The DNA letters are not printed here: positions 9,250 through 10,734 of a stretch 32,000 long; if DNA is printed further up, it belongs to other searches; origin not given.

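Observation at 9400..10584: Hydrogenase large-subunit homologue with a dismantled Ni-Fe site inside an otherwise intact group-3b-type operon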

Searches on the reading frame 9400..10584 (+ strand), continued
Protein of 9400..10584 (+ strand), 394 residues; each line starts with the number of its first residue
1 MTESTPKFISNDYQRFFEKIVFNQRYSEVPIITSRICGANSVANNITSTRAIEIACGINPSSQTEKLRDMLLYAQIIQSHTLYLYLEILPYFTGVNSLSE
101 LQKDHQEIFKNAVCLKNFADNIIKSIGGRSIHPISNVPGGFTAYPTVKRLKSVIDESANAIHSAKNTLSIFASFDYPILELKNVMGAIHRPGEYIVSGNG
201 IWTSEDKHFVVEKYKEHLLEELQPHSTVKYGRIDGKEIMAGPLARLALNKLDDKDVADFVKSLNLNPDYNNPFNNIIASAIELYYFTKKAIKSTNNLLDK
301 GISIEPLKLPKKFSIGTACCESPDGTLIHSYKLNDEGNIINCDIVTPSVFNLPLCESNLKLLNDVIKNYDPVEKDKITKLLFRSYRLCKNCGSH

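Call 10: find_encoding_contigs(protein=P0003, flank=10000, max_places=4)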
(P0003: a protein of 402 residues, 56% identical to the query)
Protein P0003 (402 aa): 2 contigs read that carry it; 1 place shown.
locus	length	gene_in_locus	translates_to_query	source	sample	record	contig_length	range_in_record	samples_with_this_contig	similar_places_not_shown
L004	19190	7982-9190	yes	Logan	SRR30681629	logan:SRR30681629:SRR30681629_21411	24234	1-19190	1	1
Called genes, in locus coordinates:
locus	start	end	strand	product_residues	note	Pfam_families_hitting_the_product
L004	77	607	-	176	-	-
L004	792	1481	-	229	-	-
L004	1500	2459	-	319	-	PF00294:PfkB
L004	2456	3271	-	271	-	PF01116:F_bP_aldolase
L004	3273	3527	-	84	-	-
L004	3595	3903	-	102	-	-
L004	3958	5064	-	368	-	PF00162:PGK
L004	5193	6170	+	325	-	PF13484:Fer4_16 (faint), PF13534:Fer4_17 (faint), PF12838:Fer4_7 (faint), PF13187:Fer4_9 (faint), PF14697:Fer4_21 (faint), PF25160:LdpA_Fe-S-bd (faint), PF13183:Fer4_8 (weak), PF17179:Fer4_22, +3 more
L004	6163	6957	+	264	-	PF00970:FAD_binding_6 (weak), PF00175:NAD_binding_1, PF10418:DHODB_Fe-S_bind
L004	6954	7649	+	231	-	PF01058:Oxidored_q6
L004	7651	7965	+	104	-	-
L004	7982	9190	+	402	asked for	PF00374:NiFeSe_Hases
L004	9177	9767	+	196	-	PF01569:PAP2, PF14378:PAP2_3 (weak)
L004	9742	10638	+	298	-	PF00005:ABC_tran, PF13304:AAA_21, PF13732:DrrA1-3_C (weak)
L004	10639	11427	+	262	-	PF12679:ABC2_membrane_2, PF12698:ABC2_membrane_3 (weak)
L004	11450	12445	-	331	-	PF00044:Gp_dh_N, PF02800:Gp_dh_C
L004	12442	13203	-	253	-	PF00121:TIM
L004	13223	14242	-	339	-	PF01933:CofD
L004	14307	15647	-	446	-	PF01541:GIY-YIG, PF27096:UvrC_M, PF02151:UVR (weak), PF08459:UvrC_RNaseH_dom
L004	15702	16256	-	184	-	-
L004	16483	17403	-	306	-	PF00990:GGDEF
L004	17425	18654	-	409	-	PF00587:tRNA-synt_2b, PF03129:HGTP_anticodon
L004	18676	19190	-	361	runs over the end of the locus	PF02163:Peptidase_M50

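Call 11: find_encoding_contigs(protein=P0005, flank=10000, max_places=2)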
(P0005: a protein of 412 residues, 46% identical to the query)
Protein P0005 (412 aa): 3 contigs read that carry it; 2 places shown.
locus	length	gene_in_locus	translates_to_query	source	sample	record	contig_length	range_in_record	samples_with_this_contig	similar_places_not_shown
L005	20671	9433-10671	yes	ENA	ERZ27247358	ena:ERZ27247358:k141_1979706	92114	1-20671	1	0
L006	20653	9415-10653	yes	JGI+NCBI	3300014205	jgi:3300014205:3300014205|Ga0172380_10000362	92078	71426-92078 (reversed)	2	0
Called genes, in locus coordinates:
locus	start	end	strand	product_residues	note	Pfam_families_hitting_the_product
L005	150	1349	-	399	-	PF05697:Trigger_N, PF00254:FKBP_C, PF05698:Trigger_C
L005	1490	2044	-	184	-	-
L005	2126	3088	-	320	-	PF00294:PfkB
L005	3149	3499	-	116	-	PF05635:23S_rRNA_IVP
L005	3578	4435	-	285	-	PF01116:F_bP_aldolase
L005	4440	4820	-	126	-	PF05635:23S_rRNA_IVP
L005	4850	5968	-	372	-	PF00162:PGK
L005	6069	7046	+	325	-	PF13237:Fer4_10 (faint), PF13187:Fer4_9 (faint), PF13484:Fer4_16 (faint), PF12838:Fer4_7 (faint), PF13534:Fer4_17 (faint), PF25160:LdpA_Fe-S-bd (faint), PF00037:Fer4 (faint), PF17179:Fer4_22, +2 more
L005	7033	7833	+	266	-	PF00970:FAD_binding_6 (weak), PF00175:NAD_binding_1, PF08030:NAD_binding_6 (faint), PF10418:DHODB_Fe-S_bind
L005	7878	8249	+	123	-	PF05635:23S_rRNA_IVP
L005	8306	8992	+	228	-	PF01058:Oxidored_q6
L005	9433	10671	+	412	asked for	PF00374:NiFeSe_Hases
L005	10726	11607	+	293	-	PF00005:ABC_tran, PF13304:AAA_21, PF13732:DrrA1-3_C (weak)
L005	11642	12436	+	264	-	PF12679:ABC2_membrane_2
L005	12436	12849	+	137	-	-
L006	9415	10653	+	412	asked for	PF00374:NiFeSe_Hases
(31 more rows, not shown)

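Call 12: find_encoding_contigs(protein=P0006, flank=10000, max_places=2)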
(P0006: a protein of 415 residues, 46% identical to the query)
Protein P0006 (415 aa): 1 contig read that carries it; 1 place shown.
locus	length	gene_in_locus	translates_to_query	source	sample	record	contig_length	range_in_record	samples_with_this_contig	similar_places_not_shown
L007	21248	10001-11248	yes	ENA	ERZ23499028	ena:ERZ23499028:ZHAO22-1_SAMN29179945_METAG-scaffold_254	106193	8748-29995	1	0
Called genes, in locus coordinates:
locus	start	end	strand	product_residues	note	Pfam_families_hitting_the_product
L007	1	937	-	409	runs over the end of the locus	PF05697:Trigger_N, PF00254:FKBP_C, PF05698:Trigger_C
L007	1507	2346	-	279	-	PF00483:NTP_transferase, PF12804:NTP_transf_3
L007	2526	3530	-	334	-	PF00294:PfkB, PF08543:Phos_pyr_kin (weak)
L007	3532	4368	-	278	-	PF01116:F_bP_aldolase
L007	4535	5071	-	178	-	-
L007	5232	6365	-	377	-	PF00162:PGK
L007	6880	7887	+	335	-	PF13484:Fer4_16 (faint), PF13534:Fer4_17 (faint), PF13187:Fer4_9 (faint), PF14697:Fer4_21 (faint), PF12838:Fer4_7 (faint), PF17179:Fer4_22, PF00037:Fer4 (weak), PF12837:Fer4_6 (weak), +3 more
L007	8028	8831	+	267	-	PF00970:FAD_binding_6, PF00175:NAD_binding_1, PF10418:DHODB_Fe-S_bind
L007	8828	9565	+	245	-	PF01058:Oxidored_q6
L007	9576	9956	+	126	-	PF13366:PDDEXK_3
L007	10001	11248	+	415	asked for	PF00374:NiFeSe_Hases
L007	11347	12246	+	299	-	PF00005:ABC_tran, PF13304:AAA_21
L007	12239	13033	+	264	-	PF12679:ABC2_membrane_2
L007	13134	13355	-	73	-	PF01455:HupF_HypC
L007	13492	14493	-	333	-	PF00044:Gp_dh_N, PF02800:Gp_dh_C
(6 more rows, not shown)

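Call 13: find_encoding_contigs(protein=P0010, flank=10000, max_places=2)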
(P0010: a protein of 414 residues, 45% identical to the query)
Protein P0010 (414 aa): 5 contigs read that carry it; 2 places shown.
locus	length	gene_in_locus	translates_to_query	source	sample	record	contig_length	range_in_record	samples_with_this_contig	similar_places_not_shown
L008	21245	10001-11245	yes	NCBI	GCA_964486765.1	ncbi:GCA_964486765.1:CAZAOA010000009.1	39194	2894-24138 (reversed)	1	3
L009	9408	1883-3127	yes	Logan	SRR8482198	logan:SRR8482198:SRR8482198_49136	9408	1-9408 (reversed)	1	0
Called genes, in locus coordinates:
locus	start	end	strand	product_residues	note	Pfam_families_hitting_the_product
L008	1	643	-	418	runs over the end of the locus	PF05977:MFS_3, PF07690:MFS_1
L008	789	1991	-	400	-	PF05697:Trigger_N, PF00254:FKBP_C, PF05698:Trigger_C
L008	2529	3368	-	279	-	PF00483:NTP_transferase, PF12804:NTP_transf_3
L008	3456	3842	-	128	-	PF04266:ASCH (faint)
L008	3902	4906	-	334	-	PF00294:PfkB, PF08543:Phos_pyr_kin (weak)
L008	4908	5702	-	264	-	PF01116:F_bP_aldolase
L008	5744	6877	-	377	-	PF00162:PGK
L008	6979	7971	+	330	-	PF12838:Fer4_7 (faint), PF13183:Fer4_8 (faint), PF13187:Fer4_9 (faint), PF17179:Fer4_22, PF00037:Fer4 (weak), PF12797:Fer4_2 (weak), PF12837:Fer4_6 (weak), PF13237:Fer4_10 (weak), +4 more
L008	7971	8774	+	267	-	PF00970:FAD_binding_6, PF00175:NAD_binding_1, PF10418:DHODB_Fe-S_bind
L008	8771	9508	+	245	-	PF01058:Oxidored_q6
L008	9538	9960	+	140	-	PF13366:PDDEXK_3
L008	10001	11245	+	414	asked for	PF00374:NiFeSe_Hases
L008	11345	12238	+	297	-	PF00005:ABC_tran, PF13304:AAA_21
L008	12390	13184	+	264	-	PF12679:ABC2_membrane_2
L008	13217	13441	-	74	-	PF01455:HupF_HypC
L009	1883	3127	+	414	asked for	PF00374:NiFeSe_Hases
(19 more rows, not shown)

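Call 23: list_cluster_members(proteins=[P0001, P0002, P0003, P0005, P0010])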
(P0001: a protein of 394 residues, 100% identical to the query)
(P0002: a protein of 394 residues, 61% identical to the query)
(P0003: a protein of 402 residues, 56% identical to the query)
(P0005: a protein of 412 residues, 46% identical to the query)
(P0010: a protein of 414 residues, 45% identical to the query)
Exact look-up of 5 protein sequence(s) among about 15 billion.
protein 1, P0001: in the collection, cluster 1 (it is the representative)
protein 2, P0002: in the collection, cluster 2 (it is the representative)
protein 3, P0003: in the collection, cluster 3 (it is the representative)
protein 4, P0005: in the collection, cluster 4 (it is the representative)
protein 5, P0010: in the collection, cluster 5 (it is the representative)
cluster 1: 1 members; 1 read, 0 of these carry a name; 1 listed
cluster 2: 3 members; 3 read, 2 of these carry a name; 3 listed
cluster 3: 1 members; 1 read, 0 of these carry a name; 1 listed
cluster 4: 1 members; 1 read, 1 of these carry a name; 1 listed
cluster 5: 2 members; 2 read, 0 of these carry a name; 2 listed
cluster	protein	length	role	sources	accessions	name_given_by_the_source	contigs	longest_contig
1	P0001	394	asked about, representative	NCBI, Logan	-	-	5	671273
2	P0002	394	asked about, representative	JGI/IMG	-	sulfhydrogenase subunit alpha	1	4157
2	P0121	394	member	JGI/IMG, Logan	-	sulfhydrogenase subunit alpha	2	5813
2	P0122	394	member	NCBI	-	-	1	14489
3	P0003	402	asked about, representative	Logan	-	-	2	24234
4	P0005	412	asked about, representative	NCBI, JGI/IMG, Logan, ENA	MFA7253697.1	MAG: Ni/Fe hydrogenase subunit alpha [Patescibacteria group bacterium]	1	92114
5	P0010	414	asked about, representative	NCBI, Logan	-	-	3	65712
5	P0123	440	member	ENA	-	-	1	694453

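Call 28: search_protein_representatives(protein=P0001)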
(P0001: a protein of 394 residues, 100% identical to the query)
Query: 394 residues. Proteins with E-value up to 0.001 (for the whole library): 1577; up to 1e-10: 790; up to 1e-30: 208. The best 150 are listed.
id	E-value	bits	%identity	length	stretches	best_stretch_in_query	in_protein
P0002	4.6e-165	566.2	61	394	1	2-394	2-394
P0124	3.7e-103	362.4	44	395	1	13-394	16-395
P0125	1.6e-97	343.9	42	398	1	13-392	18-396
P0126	4.2e-87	309.6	41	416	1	7-394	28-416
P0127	3.9e-81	289.9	41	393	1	13-392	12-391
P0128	9.8e-78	278.8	38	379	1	18-387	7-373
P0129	9.9e-78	278.8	41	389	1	12-393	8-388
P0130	7.0e-74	266.1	38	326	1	72-394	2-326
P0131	2.4e-65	238.0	38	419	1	7-394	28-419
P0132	5.7e-64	233.4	43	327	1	8-293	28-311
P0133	7.2e-61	223.3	35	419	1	7-394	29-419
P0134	2.6e-60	221.4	39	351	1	22-352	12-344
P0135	4.9e-59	217.2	35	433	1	13-394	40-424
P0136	8.9e-56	206.5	31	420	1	8-394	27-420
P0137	8.4e-55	203.3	35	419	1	13-394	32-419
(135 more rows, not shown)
